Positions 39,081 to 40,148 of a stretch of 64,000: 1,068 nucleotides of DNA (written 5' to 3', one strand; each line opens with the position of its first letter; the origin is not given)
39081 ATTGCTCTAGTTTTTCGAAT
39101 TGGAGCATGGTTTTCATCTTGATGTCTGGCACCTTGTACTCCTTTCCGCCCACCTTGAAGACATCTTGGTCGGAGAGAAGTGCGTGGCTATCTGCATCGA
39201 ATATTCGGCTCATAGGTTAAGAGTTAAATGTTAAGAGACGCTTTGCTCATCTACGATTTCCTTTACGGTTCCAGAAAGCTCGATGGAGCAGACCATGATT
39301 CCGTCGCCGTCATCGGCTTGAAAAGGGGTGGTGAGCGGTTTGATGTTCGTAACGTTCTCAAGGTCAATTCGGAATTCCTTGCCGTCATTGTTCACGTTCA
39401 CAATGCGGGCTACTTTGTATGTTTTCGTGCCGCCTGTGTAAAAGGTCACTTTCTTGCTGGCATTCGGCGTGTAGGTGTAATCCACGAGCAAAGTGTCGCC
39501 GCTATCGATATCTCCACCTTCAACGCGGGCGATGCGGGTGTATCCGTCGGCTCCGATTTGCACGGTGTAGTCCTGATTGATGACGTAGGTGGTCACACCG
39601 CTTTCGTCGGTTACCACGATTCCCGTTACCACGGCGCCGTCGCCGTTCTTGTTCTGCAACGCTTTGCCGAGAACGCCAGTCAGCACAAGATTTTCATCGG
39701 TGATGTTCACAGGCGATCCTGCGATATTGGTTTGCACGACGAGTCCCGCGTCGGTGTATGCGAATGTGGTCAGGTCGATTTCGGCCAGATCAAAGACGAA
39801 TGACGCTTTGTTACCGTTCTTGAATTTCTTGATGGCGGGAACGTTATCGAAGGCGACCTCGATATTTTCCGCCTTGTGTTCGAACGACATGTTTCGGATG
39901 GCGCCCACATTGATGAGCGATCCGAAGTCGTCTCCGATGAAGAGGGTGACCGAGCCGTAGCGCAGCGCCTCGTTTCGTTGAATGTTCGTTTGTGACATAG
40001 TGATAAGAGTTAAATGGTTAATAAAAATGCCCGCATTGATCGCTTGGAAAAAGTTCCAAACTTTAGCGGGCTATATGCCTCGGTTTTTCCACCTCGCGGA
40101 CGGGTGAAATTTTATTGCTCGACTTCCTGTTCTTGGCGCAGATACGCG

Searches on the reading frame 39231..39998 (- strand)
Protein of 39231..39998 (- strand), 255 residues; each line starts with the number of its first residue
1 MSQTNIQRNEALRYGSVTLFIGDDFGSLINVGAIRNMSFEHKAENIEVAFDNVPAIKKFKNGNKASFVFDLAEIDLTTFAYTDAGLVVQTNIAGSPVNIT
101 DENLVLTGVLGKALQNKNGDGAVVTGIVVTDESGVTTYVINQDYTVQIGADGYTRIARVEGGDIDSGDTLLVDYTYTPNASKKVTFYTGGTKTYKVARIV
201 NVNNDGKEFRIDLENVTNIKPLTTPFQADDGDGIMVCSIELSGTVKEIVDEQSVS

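Call 101: search_protein_families(library=phrogs, proteins=[window:39231-39998:-], max_evalue=0.001)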
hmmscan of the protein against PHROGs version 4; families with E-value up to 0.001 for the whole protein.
window:39231-39998:- (255 aa): 3 families
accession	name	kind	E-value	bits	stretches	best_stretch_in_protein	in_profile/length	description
phrog_807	-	tail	4.6e-06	27.3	1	56-211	60-205/256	major tail protein with Ig-like domain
phrog_18315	-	unknown function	7e-05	21.9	1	82-189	713-815/918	-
phrog_2839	-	tail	0.00016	21.3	1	96-187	146-244/581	tail sheath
